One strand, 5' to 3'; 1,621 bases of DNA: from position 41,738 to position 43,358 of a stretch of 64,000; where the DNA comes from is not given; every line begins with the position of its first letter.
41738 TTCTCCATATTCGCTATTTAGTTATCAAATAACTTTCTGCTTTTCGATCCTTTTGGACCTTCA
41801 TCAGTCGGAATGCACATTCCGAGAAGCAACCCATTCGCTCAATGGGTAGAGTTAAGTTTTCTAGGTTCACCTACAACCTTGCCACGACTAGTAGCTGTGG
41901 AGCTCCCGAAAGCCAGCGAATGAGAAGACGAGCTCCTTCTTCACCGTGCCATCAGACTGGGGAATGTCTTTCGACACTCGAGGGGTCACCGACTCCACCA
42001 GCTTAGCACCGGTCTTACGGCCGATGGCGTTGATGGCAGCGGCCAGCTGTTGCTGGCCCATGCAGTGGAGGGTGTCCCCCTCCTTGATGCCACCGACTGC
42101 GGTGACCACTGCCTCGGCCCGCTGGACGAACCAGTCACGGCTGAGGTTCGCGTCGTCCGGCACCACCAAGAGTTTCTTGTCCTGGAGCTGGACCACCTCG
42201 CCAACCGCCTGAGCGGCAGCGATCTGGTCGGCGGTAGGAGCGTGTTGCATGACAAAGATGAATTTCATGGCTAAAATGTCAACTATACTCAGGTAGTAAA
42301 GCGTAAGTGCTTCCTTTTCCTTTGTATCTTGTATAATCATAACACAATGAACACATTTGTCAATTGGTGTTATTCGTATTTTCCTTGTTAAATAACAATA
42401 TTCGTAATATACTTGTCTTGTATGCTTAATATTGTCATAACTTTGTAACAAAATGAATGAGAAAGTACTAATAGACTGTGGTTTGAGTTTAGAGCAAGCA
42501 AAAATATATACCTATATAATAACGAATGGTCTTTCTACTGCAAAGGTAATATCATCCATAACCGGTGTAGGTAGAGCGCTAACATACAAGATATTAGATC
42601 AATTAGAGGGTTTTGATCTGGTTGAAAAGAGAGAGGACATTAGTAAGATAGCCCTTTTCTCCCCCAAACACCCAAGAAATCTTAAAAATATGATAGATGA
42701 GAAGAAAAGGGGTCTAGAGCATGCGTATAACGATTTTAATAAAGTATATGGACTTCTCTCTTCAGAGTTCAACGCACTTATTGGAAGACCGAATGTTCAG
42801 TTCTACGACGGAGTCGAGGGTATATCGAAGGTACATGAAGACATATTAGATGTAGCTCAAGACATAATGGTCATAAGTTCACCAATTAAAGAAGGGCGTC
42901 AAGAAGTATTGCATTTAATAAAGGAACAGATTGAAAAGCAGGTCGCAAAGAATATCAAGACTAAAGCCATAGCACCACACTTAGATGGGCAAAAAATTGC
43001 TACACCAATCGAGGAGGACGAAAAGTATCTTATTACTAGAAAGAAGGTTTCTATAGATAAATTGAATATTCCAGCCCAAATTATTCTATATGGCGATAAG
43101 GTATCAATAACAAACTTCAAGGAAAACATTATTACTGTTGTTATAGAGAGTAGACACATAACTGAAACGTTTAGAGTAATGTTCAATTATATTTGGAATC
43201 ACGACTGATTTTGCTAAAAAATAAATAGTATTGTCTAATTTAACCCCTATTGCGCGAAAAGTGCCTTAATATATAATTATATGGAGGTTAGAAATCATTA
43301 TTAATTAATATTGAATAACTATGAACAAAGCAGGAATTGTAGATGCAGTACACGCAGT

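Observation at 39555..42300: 2.7-kb GC-rich foreign island of four unknown genes (incl. a divergent DHH/DHHA1-like phosphoesterase) inserted between rny and a TrmB-family regulator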

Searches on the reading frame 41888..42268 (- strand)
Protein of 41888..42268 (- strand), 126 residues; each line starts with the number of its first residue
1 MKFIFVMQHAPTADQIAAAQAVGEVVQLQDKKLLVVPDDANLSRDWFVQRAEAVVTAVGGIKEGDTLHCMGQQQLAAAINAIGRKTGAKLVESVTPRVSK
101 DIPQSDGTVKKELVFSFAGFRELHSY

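Call 6: search_protein_families(library=pfam, proteins=[window:41888-42268:-], max_evalue=1)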
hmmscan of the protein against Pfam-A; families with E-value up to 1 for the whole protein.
window:41888-42268:- (126 aa): 0 families

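Call 7: search_protein_families(library=phrogs, proteins=[window:41888-42268:-], max_evalue=1)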
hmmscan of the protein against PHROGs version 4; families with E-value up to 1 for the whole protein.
window:41888-42268:- (126 aa): 2 families
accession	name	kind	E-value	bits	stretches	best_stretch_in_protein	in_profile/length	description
phrog_22916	-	unknown function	0.12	13.7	1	13-52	24-63/91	-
phrog_17796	-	unknown function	0.13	13.2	1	9-71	10-69/128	-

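Call 8: search_protein_families(library=padloc, proteins=[window:41888-42268:-], max_evalue=1)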
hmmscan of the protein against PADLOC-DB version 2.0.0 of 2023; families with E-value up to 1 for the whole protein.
window:41888-42268:- (126 aa): 3 families
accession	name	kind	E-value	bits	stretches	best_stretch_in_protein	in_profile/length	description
PDLC01384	Csx20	-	4.1e-05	21.9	1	2-122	3-125/128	"CAS-I,CAS-III; associated"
PDLC01038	Csx15/20/peptidase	-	0.00064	18.1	1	4-122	3-117/118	peptidase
PDLC01843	CARF2--CARF_HEPN_CSX20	-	0.0082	13.1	1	12-122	402-497/498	-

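Call 26: find_homologous_proteins(query=window:41888-42268:-, max_evalue=0.001)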
Query window:41888-42268:- (126 aa): 74 proteins with E <= 0.001 among 89 candidates.
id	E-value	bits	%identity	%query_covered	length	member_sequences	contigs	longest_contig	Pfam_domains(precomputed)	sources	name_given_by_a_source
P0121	2.1e-74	265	100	100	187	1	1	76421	PF27247.1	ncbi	-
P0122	4.5e-58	212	79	99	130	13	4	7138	PF27247.1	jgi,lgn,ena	-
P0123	7.1e-58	211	79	100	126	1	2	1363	PF27247.1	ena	-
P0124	6.0e-57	208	77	99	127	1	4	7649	PF27247.1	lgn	-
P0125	7.6e-56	205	76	99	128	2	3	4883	PF27247.1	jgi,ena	-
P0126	7.9e-56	205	75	99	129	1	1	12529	PF27247.1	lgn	-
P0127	1.3e-55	204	80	95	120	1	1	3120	PF27247.1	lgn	-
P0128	1.4e-55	204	76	100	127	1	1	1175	PF27247.1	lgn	-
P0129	1.9e-55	204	74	99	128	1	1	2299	PF27247.1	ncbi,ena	-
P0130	1.9e-55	204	77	100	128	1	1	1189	PF27247.1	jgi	jgi:hypothetical protein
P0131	3.6e-55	203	76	99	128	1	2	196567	PF27247.1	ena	-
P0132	4.6e-55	202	77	99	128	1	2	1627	PF27247.1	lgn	-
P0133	6.1e-55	202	76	99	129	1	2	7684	PF27247.1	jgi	-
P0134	1.9e-54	200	74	99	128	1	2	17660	PF27247.1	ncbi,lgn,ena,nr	ncbi:MAG: hypothetical protein EXS51_02805 [Candidatus Taylorbacteria bacterium]|nr:hypothetical pro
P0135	2.0e-54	200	77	100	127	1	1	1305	PF27247.1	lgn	-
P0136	2.2e-54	200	80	95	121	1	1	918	PF27247.1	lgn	-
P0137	3.2e-54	200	74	99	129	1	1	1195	PF27247.1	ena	-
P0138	3.6e-54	199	72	99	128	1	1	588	PF27247.1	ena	-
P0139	4.5e-54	199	77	100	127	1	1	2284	PF27247.1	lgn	-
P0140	1.2e-53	198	72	99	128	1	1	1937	PF27247.1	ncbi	-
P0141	2.5e-53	197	72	99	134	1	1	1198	PF27247.1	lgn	-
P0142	3.0e-53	197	73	99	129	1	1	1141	PF27247.1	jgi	jgi:hypothetical protein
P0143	8.4e-53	195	74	99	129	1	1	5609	PF27247.1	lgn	-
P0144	9.5e-53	195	75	100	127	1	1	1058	PF27247.1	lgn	-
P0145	1.1e-52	195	79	95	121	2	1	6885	PF27247.1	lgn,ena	-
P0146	2.3e-52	194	73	100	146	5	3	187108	PF27247.1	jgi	-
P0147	6.5e-52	192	71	99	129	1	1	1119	PF27247.1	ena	-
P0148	1.4e-51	191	74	99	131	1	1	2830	PF27247.1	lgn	-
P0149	1.5e-51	191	76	95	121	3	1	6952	PF27247.1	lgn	-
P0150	1.8e-51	191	71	99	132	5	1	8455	PF27247.1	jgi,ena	jgi:hypothetical protein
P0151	1.9e-51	191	71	99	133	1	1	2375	PF27247.1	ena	-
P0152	1.3e-50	188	70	99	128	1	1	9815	PF27247.1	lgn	-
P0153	3.2e-50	187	71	99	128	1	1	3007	PF27247.1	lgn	-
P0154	6.7e-50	186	72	100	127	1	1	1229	PF27247.1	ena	-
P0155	1.5e-49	185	74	95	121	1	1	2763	PF27247.1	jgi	-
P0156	1.7e-49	184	69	99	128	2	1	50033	PF27247.1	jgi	jgi:hypothetical protein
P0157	8.0e-49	182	67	99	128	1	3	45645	PF27247.1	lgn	-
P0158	1.5e-48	181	68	99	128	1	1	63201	PF27247.1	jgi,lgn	-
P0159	3.4e-48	180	72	99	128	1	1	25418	PF27247.1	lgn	-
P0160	3.5e-48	180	68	98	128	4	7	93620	PF27247.1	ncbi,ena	-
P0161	5.3e-48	180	65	100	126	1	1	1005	PF27247.1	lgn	-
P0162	6.7e-48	179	67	100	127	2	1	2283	PF27247.1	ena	-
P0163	1.3e-47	178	68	99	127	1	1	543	PF27247.1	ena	-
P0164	1.4e-47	178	68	99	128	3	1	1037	PF27247.1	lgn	-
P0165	2.1e-47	178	71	95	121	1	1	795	PF27247.1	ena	-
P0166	3.4e-47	177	68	99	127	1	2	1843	PF27247.1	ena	-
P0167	9.3e-47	176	71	95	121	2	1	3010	PF27247.1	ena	-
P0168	1.9e-46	175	67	99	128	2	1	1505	PF27247.1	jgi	jgi:hypothetical protein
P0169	8.9e-46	172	66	95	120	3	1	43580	PF27247.1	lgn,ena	-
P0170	2.8e-45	171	65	99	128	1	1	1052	PF27247.1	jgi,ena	jgi:hypothetical protein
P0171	2.9e-45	171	67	99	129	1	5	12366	PF27247.1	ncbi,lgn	-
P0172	6.9e-45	170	63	100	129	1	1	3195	PF27247.1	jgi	-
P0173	7.5e-45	169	67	95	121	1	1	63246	PF27247.1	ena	-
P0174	1.2e-44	169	66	95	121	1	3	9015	PF27247.1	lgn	-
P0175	3.1e-44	167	64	99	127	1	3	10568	PF27247.1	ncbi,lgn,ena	-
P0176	5.5e-43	163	60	100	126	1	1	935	PF27247.1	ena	-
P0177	2.6e-42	161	63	95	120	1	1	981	PF27247.1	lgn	-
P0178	4.8e-42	160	63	99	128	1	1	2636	PF27247.1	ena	-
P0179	2.4e-41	158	65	95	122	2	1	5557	PF27247.1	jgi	jgi:hypothetical protein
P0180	9.0e-40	153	63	99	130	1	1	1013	PF27247.1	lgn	-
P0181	4.5e-39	151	63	95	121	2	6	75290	PF27247.1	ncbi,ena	-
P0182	2.0e-38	149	58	99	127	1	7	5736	PF27247.1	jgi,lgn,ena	-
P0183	8.7e-38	147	59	99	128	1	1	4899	PF27247.1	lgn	-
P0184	1.6e-37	146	56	99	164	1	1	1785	PF27247.1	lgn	-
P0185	4.1e-37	145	60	95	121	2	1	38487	PF27247.1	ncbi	-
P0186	1.1e-36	143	58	99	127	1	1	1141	PF27247.1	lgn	-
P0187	7.7e-35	137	57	99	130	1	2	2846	PF27247.1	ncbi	-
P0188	1.0e-31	127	50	99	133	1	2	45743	PF27247.1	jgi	-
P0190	2.2e-28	116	46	98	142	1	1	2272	PF27247.1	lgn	-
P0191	2.9e-28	116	46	99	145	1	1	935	PF27247.1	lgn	-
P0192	2.9e-26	110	46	99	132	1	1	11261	PF27247.1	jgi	jgi:hypothetical protein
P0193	3.7e-26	109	49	95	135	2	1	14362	PF27247.1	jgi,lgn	-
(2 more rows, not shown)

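Call 28: find_encoding_contigs(protein=P0131, flank=7000, max_places=2)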
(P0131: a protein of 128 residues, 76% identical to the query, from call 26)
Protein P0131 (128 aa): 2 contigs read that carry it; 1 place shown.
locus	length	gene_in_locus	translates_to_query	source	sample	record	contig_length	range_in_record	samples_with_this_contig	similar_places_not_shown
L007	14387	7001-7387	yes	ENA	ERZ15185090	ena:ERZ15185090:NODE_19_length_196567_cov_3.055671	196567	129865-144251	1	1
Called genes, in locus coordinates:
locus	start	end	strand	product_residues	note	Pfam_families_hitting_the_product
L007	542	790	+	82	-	PF12728:HTH_17 (weak), PF00376:MerR, PF13411:MerR_1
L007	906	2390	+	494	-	PF02934:GatB_N, PF02637:GatB_Yqey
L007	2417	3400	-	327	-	PF01018:GTP1_OBG, PF03193:RsgA_GTPase (faint), PF01926:MMR_HSR1, PF02421:FeoB_N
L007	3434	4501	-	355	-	PF01594:AI-2E_transport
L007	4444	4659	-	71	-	-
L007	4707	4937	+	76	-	-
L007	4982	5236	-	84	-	-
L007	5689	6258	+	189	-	-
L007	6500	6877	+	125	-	-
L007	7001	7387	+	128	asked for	PF27247:MJ1673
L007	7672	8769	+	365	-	-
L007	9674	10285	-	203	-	PF12917:YfbR-like, PF13023:HD_3, PF01966:HD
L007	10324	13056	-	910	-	PF07517:SecA_DEAD, PF01043:SecA_PP_bind, PF21090:P-loop_SecA, PF07516:SecA_SW, PF02810:SEC-C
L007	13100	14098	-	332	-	PF01565:FAD_binding_4, PF02873:MurB_C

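Call 29: find_encoding_contigs(protein=P0146, flank=7000, max_places=2)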
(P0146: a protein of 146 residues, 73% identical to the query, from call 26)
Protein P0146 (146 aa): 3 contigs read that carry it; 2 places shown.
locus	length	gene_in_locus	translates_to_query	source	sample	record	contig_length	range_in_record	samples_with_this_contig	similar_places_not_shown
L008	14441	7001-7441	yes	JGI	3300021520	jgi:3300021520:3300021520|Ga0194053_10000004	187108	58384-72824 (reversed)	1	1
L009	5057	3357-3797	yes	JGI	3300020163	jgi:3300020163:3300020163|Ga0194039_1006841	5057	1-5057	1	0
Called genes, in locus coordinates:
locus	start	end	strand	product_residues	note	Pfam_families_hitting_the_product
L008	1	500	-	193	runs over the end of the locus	PF00574:CLP_protease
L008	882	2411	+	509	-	PF12072:RNase_Y_N, PF00013:KH_1 (weak), PF08668:HDOD (faint), PF01966:HD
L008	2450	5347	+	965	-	PF00583:Acetyltransf_1 (weak), PF13508:Acetyltransf_7 (weak)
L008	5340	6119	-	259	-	PF01978:TrmB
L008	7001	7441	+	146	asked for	PF27247:MJ1673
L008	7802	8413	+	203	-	-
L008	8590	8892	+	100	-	-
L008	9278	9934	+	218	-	PF12686:DUF3800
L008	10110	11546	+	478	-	-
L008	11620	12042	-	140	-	-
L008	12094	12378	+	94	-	-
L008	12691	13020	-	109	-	-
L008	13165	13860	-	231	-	-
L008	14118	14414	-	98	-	-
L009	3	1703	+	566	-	?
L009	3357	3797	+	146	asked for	PF27247:MJ1673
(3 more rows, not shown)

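Call 30: find_encoding_contigs(protein=P0160, flank=7000, max_places=3)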
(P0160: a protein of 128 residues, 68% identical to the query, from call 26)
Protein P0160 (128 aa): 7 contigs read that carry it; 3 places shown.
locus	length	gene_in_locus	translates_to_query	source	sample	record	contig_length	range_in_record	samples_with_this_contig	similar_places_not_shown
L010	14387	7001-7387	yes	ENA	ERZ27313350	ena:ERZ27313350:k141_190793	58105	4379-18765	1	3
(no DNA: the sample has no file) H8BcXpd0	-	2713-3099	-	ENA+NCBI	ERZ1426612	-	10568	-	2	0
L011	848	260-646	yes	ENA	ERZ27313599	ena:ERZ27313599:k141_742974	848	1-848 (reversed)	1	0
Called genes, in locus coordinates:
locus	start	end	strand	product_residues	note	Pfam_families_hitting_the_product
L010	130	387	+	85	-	-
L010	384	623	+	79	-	-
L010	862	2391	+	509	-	PF12072:RNase_Y_N, PF00013:KH_1 (weak), PF01966:HD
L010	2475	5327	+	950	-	PF00583:Acetyltransf_1 (weak), PF13508:Acetyltransf_7 (weak)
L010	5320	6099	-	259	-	PF01978:TrmB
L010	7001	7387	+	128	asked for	PF27247:MJ1673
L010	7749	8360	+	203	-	-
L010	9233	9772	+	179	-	-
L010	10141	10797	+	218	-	PF12686:DUF3800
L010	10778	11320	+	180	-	-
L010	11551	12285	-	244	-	-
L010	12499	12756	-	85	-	-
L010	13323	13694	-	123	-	-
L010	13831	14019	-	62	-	-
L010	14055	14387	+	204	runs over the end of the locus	-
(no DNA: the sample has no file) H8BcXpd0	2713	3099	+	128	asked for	PF27247:MJ1673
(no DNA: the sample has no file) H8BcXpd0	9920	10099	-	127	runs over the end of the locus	PF27247:MJ1673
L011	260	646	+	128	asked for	PF27247:MJ1673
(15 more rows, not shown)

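Call 32: search_protein_families(library=ncbifam, proteins=[window:41888-42268:-], max_evalue=1)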
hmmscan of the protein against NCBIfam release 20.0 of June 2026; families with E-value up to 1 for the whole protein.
window:41888-42268:- (126 aa): 2 families
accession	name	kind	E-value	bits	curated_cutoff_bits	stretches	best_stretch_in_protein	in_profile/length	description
NF040559.1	CAS_Csx20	equivalog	0.00024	21.5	70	1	4-122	2-123/124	CRISPR-associated protein Csx20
TIGR00358.1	3_prime_RNase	superfamily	0.059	11.6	368.6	1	18-52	82-116/657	VacB/RNase II family 3'-5' exoribonuclease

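Call 49: search_protein_families(library=padloc, alignment_id=A2, max_evalue=0.01)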
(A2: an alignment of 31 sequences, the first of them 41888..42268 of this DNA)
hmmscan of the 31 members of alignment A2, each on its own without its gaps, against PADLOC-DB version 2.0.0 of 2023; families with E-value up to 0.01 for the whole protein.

A. member 1, window:41888-42268:- (126 aa): 3 families
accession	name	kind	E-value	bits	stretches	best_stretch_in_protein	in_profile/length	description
PDLC01384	Csx20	-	4.1e-05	21.9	1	2-122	3-125/128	"CAS-I,CAS-III; associated"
PDLC01038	Csx15/20/peptidase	-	0.00064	18.1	1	4-122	3-117/118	peptidase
PDLC01843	CARF2--CARF_HEPN_CSX20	-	0.0082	13.1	1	12-122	402-497/498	-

B. families by the number of members that match (of 31 scanned): 5 families
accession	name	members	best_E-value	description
PDLC01384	Csx20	31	1.9e-08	"CAS-I,CAS-III; associated"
PDLC01038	Csx15/20/peptidase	24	1.4e-06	peptidase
PDLC01843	CARF2--CARF_HEPN_CSX20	15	0.0001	-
PDLC01659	Csx20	11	0.00019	"CAS-I,CAS-III; associated"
PDLC01397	Csx20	8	0.0021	"CAS-I,CAS-III; associated"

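Call 50: search_solved_structures(query=A2, max_evalue=10, show_alignments=1)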
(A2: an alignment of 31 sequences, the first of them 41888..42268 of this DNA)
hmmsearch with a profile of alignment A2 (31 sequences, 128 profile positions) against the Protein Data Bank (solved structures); distinct sequences matched with E-value up to 10: 1.
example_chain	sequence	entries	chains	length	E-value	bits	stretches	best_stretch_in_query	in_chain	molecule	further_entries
7jil_T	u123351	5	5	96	0.35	13.9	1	2-70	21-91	50S ribosomal protein L23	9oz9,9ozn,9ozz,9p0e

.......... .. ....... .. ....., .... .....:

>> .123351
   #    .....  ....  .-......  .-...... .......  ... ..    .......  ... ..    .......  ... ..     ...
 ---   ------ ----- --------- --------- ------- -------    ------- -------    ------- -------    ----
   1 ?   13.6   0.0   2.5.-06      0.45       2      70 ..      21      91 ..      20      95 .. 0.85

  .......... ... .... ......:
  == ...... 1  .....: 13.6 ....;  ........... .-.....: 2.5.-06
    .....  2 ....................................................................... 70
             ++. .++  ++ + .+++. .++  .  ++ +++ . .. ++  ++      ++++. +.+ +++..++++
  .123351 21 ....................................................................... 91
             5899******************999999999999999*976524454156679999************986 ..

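Call 54: predict_structure(alignment_id=A2)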
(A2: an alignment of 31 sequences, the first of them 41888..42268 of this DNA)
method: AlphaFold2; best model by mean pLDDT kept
length: 126 residues; sequences in the alignment: 31
mean_pLDDT: 96.3   pTM: 0.85
mean pLDDT of the five models: 96.3, 94.9, 94.5, 94.1, 93.1
residues with pLDDT >= 90: 123; 70-90: 3; 50-70: 0; < 50: 0
segments of 3 or more residues with pLDDT < 50: none
pLDDT, mean of each block of 10 residues (from residue 1): 96 97 97 96 98 98 98 97 97 95 96 95 87
secondary structure, 60 per line:
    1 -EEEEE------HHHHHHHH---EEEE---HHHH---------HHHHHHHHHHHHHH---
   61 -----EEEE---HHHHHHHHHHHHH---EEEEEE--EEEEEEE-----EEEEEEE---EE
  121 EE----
elements in order: E2-6 H13-20 E24-27 H31-34 H44-57 E66-69 H73-85 E89-94 E97-103 E109-115 E119-122

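Call 57: find_related_loci(query=A2, collection=viral_contigs, flank=8000)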
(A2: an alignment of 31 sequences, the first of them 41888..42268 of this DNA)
Query A2 (126 aa) in viral_contigs; peptide patterns used: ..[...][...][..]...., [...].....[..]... (x = any residue, [..] = any of these).
12 stretches matched a pattern, but none encodes a relative of the query by tblastn (E <= 1e-3).

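Call 58: find_related_loci(query=A2, collection=genome_contigs, flank=10000)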
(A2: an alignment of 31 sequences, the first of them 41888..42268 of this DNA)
Query A2 (126 aa) in genome_contigs; peptide patterns used: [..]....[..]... (x = any residue, [..] = any of these).
136 stretches matched a pattern; 5 encode a relative of the query (tblastn E <= 1e-3); 4 distinct loci.
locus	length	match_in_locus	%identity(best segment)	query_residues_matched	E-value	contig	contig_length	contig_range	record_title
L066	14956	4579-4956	74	2-126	2e-62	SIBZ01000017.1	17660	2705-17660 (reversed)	MAG: Candidatus Taylorbacteria bacterium isolate Baikal-deep-G190 BACOMB-C15350, whole genome shotgun sequence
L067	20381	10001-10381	68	1-126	3e-57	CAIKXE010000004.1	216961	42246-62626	uncultured bacterium isolate Loclat_bin-10281 genome assembly, contig: bin-10281:04/13, whole genome shotgun sequence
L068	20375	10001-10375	68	3-126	8e-56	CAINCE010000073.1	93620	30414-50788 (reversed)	uncultured bacterium isolate KR5_bin-306 genome assembly, contig: bin-306:73/77, whole genome shotgun sequence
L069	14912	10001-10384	55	2-126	6e-46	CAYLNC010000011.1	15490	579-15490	MAG TPA_asm: uncultured Candidatus Saccharibacteria bacterium isolate SRP135725_co1_425 genome assembly, contig: NODE_50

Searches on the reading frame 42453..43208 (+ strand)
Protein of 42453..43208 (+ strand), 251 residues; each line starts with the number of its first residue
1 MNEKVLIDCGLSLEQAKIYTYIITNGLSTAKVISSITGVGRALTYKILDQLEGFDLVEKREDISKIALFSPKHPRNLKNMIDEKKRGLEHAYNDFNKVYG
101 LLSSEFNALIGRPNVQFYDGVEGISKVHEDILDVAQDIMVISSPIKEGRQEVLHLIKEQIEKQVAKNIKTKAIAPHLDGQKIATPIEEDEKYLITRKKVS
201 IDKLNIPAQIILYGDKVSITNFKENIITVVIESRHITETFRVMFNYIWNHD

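Call 32: search_protein_families(library=ncbifam, proteins=[window:42453-43208:+], max_evalue=1)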
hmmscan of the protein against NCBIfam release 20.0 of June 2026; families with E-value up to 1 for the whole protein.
window:42453-43208:+ (251 aa): 3 families
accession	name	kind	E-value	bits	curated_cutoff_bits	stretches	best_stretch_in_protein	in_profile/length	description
NF041141.1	tran_reg_TrmBL2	equivalog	0.00023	20.8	530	1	10-249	15-259/264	HTH-type transcriptional regulator TrmBL2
TIGR01884.1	cas_HTH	subfamily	0.0034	16.8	60.2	1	4-61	133-190/202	CRISPR-associated CARF protein Csa3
NF002253.0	PRK01177.1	equivalog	0.052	13.2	166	1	205-247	53-95/143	hypothetical protein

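Call 118: search_protein_families(library=pfam, proteins=[window:42453-43205:+], max_evalue=0.00001)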
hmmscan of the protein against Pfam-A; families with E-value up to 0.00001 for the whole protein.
window:42453-43205:+ (251 aa): 1 family
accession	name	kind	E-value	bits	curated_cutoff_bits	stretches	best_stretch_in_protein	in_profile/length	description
PF01978.25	TrmB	-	6e-09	36.1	25.6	1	9-74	4-67/68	Sugar-specific transcriptional regulator TrmB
